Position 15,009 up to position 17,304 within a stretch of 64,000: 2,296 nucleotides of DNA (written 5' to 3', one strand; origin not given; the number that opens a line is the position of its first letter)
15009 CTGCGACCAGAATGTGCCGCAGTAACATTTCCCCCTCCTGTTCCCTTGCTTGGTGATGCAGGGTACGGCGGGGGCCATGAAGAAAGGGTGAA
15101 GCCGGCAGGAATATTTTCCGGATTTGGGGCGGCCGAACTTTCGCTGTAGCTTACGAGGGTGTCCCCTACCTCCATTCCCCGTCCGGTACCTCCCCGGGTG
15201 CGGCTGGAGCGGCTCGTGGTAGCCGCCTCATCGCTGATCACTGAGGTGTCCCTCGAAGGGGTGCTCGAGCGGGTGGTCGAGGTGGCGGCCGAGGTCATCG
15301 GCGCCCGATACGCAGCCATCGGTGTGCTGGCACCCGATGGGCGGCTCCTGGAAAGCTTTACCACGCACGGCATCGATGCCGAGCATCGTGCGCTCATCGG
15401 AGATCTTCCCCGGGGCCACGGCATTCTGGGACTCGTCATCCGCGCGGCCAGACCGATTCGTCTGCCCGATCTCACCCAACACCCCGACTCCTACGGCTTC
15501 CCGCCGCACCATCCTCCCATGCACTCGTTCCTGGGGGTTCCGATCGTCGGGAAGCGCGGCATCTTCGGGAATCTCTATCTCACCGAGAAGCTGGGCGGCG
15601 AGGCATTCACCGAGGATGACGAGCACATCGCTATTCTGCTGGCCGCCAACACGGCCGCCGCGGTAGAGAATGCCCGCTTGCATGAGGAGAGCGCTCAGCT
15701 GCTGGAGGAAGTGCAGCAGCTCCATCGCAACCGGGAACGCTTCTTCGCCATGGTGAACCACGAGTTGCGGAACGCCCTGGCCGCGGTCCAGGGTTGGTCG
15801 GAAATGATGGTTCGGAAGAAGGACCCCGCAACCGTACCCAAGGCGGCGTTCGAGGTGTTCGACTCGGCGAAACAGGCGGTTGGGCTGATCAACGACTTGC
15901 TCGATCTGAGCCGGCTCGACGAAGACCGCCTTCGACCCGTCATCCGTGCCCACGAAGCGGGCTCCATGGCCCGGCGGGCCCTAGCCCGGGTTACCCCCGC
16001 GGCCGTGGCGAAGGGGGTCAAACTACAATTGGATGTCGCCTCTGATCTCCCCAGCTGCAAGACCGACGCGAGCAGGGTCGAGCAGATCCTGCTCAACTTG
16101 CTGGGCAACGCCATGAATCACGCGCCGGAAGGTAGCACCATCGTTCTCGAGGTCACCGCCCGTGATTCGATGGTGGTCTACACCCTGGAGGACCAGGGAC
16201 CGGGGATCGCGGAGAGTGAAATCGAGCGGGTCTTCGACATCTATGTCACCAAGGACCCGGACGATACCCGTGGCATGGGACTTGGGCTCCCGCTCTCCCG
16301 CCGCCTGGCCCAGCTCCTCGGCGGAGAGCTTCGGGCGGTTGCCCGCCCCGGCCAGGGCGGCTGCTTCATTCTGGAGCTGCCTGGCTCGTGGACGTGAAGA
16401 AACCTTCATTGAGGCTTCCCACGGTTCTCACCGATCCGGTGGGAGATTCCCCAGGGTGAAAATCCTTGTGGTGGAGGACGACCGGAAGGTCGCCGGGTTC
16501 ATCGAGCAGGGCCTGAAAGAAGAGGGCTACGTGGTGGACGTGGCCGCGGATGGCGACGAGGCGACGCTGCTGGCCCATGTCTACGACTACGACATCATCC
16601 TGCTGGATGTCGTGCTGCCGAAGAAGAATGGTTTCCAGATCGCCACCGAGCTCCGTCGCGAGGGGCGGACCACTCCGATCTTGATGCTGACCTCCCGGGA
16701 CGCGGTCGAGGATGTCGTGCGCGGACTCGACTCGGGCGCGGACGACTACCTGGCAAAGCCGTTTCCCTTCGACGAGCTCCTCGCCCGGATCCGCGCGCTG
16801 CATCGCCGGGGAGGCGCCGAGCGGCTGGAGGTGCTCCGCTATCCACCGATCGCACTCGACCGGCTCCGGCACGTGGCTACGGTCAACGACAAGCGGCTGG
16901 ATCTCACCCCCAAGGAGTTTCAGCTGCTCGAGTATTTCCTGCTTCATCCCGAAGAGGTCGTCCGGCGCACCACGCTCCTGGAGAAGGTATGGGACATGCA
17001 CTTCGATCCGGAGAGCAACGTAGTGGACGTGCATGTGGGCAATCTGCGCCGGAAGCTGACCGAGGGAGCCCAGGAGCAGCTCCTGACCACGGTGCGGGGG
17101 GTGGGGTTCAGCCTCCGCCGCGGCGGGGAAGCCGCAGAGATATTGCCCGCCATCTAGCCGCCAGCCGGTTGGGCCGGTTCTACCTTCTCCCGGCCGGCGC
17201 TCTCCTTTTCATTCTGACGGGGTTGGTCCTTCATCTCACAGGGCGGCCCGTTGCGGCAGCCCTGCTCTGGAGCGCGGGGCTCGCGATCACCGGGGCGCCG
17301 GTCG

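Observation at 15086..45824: CTTCA direct repeats phased at exactly 11 bp mark most promoters of the central cluster: candidate operator of a local regulon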

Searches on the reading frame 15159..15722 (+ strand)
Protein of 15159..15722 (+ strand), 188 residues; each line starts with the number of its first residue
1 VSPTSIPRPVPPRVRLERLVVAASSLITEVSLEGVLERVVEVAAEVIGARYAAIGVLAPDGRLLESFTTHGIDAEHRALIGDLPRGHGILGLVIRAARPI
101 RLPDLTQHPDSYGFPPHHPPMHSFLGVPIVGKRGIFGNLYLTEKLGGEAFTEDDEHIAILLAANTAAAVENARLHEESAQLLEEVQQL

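Call 41: search_solved_structures(query=window:15159-15722:+, max_evalue=0.001, show_alignments=3)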
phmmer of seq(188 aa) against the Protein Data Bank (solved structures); distinct sequences matched with E-value up to 0.001: 12.
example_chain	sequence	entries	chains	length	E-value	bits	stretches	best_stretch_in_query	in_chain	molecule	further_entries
2vzw_A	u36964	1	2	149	2.4e-44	154.6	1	32-178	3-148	PROBABLE HISTIDINE KINASE RESPONSE REGULATOR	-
2y8h_A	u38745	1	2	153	3.9e-37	131.1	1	31-177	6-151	TWO COMPONENT SENSOR HISTIDINE KINASE DEVS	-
2y79_A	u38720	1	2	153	2.6e-36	128.5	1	31-177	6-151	REDOX SENSOR HISTIDINE KINASE RESPONSE REGULATOR DEVS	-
4ynr_A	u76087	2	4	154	2.9e-36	128.3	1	28-177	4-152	Redox sensor histidine kinase response regulator DevS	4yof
2w3d_A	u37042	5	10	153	4.8e-36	127.6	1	31-177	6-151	TWO COMPONENT SENSOR HISTIDINE KINASE DEVS (GAF FAMILY PROTEIN)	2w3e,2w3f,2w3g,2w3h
3trc_A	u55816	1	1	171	3.6e-09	40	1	67-174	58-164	Phosphoenolpyruvate-protein phosphotransferase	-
4mcw_A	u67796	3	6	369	5.2e-07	33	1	12-184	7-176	Metal dependent phosphohydrolase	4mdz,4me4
1mc0_A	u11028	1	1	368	3.5e-06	30.3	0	17-175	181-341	3',5'-cyclic nucleotide phosphodiesterase 2A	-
3ibj_A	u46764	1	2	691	4.5e-05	26.6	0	17-175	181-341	cGMP-dependent 3',5'-cyclic phosphodiesterase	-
3ci6_A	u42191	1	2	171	7.3e-05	26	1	22-172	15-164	Phosphoenolpyruvate-protein phosphotransferase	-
9lrn_A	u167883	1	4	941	7.7e-05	25.9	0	17-175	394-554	cGMP-dependent 3',5'-cyclic phosphodiesterase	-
3e0y_A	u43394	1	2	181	0.00037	23.7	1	29-168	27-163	Conserved domain protein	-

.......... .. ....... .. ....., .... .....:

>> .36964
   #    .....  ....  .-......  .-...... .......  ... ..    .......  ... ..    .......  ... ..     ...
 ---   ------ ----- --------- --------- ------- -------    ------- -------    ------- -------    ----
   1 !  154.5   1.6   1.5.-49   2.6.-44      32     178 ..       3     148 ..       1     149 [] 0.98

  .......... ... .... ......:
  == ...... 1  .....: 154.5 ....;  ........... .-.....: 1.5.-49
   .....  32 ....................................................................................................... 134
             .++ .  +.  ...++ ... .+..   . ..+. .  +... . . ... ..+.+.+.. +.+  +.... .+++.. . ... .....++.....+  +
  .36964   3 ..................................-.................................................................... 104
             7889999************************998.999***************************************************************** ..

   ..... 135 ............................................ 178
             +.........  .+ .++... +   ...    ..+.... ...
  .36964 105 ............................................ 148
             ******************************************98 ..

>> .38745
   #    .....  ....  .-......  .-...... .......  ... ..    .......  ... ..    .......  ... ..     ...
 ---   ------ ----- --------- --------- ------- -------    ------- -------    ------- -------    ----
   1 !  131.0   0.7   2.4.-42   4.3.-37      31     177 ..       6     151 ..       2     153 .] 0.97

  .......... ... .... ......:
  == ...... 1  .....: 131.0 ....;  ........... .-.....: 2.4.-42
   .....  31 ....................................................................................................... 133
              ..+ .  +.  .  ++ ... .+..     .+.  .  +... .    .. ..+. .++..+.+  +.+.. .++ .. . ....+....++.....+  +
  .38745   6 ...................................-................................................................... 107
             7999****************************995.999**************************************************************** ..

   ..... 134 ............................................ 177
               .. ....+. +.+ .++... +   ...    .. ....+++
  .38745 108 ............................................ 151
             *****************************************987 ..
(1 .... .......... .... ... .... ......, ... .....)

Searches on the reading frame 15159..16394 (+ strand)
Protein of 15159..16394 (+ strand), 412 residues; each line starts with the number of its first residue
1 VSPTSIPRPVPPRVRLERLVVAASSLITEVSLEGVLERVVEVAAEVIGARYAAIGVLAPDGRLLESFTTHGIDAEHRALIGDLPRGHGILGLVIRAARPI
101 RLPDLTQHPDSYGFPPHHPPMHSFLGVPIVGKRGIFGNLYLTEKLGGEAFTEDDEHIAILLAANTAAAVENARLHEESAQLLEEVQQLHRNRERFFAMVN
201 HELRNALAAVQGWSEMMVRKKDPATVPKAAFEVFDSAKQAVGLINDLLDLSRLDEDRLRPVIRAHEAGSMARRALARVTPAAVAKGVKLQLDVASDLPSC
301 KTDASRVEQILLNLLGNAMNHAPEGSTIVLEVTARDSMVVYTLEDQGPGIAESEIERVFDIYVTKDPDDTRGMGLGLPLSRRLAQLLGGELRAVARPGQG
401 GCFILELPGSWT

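Call 8: search_protein_families(library=pfam, proteins=[window:15159-16394:+], max_evalue=0.001)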
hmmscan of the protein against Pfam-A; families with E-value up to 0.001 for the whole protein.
window:15159-16394:+ (412 aa): 5 families
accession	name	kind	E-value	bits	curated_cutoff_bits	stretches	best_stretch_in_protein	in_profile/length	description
PF02518.31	HATPase_c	-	1.6e-22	80.5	26.4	1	303-408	2-108/111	Histidine kinase-, DNA gyrase B-, and HSP90-like ATPase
PF13185.12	GAF_2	-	2.6e-19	70.2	28.6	1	30-170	2-136/136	GAF domain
PF01590.32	GAF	-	1.5e-13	51.8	22.4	1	32-169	2-133/133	GAF domain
PF00512.31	HisKA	-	1.6e-13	50.9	26.9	1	192-255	2-65/66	His Kinase A (phospho-acceptor) domain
PF13492.12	GAF_3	-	0.00055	20.8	27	0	33-171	3-129/129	GAF domain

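Call 28: search_protein_families(library=ncbifam, proteins=[window:15159-16394:+], max_evalue=0.001)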
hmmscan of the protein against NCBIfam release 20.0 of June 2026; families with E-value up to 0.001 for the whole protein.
window:15159-16394:+ (412 aa): 79 families (the best 25 are shown)
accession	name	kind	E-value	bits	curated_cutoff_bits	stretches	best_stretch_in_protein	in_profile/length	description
NF011874.0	PRK15347.1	equivalog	1.3e-36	126.1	852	1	186-408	392-613/921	two component system sensor kinase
NF046044.1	PnpS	equivalog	1.7e-36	126.1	400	1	183-408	161-390/390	two-component system histidine kinase PnpS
TIGR02956.1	TMAO_torS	equivalog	1.5e-35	122.6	676.5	1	170-408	439-681/967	TMAO reductase system sensor histidine kinase/response regulator TorS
NF040691.1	MtrAB_MtrB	equivalog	4e-35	121.8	450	1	182-408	261-491/507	MtrAB system histidine kinase MtrB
NF006800.0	PRK09303.1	equivalog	2.3e-33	115.7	342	1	170-408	126-376/383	histidine kinase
TIGR02966.1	phoR_proteo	equivalog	2.1e-32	112.5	334.2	1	182-405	104-331/333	phosphate regulon sensor histidine kinase PhoR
NF038297.2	hybrid_HK_HrmK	equivalog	3.7e-31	108.4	725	1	174-408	214-456/607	hybrid histidine kinase/response regulator HrmK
NF033092.0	HK_WalK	equivalog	7.5e-31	107.3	725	1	184-408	364-593/594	cell wall metabolism sensor histidine kinase WalK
NF008302.0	PRK11091.1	equivalog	1.8e-30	105.8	838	1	181-407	272-503/779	aerobic respiration two-component sensor histidine kinase ArcB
NF008468.0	PRK11360.1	equivalog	1.6e-29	102.8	646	1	194-408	398-607/616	two-component system sensor histidine kinase AtoS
NF007688.0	PRK10364.1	equivalog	2.9e-29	102.1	479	1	173-409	219-451/460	two-component system sensor histidine kinase ZraS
NF008312.0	PRK11100.1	equivalog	3.6e-28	98.6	356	1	193-408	257-473/477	two-component system sensor histidine kinase CreC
NF050805.1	CellDivHKDivJCaul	equivalog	2.2e-26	92.2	1000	1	167-407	274-518/531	cell cycle sensor histidine kinase DivJ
NF047874.1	MASE3_PAS_HK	subfamily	4.2e-26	91.9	560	1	169-408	375-624/655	MASE3 domain-containing sensor histidine kinase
NF008543.0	PRK11466.1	equivalog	5.8e-26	90.6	982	1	154-408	409-661/914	TMAO reductase system sensor histidine kinase/response regulator TorS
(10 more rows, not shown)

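Call 54: find_homologous_proteins(query=window:15159-16394:+, max_evalue=1e-30)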
Query window:15159-16394:+ (412 aa): 7098 proteins with E <= 1e-30 among 8000 candidates; the best 120 are listed.
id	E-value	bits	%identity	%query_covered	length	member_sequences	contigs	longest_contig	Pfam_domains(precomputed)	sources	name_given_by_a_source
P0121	8.5e-254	860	100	95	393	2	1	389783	PF13185.13,PF01590.33,PF02518.32,PF00512.32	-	-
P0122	3.1e-225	766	86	100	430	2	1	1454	PF13185.13,PF01590.33,PF02518.32,PF00512.32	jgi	jgi:signal transduction histidine kinase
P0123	3.8e-225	765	86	100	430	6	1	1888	PF13185.13,PF01590.33,PF02518.32,PF00512.32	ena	-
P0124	7.2e-223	758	85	100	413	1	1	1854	PF13185.13,PF01590.33,PF02518.32,PF00512.32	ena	-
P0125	1.2e-222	757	84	100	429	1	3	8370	PF13185.13,PF01590.33,PF02518.32,PF00512.32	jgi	jgi:signal transduction histidine kinase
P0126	6.7e-222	755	86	99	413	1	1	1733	PF13185.13,PF01590.33,PF02518.32,PF00512.32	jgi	jgi:signal transduction histidine kinase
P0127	7.6e-222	754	85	100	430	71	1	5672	PF13185.13,PF01590.33,PF02518.32,PF00512.32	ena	-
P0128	2.1e-221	753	84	100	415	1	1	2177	PF13185.13,PF01590.33,PF02518.32,PF00512.32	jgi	jgi:signal transduction histidine kinase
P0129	2.6e-221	753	84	100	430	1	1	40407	PF13185.13,PF01590.33,PF02518.32,PF00512.32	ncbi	-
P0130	6.3e-221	751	85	99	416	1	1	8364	PF13185.13,PF01590.33,PF02518.32,PF13492.13,PF00512.32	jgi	jgi:signal transduction histidine kinase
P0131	3.8e-220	749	84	100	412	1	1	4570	PF13185.13,PF01590.33,PF02518.32,PF00512.32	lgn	-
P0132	1.2e-219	747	83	100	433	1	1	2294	PF13185.13,PF01590.33,PF02518.32,PF00512.32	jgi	-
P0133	1.5e-219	747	83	100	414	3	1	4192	PF13185.13,PF01590.33,PF02518.32,PF00512.32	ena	-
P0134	1.6e-219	747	85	98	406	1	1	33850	PF13185.13,PF01590.33,PF02518.32,PF00512.32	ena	-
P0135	2.5e-219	746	83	100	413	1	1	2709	PF13185.13,PF01590.33,PF02518.32,PF00512.32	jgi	jgi:signal transduction histidine kinase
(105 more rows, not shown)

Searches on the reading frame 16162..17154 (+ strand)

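Call 8: search_protein_families(library=pfam, proteins=[window:16162-17154:+], max_evalue=0.001)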
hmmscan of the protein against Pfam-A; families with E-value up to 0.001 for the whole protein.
window:16162-17154:+ (331 aa): 2 families
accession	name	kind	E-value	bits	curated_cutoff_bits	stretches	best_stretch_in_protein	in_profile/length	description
PF00072.30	Response_reg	-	3.6e-29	101.6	30.2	1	101-211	1-111/111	Response regulator receiver domain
PF00486.34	Trans_reg_C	-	4.2e-26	91.3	26.2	1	244-318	2-77/77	Transcriptional regulatory protein, C terminal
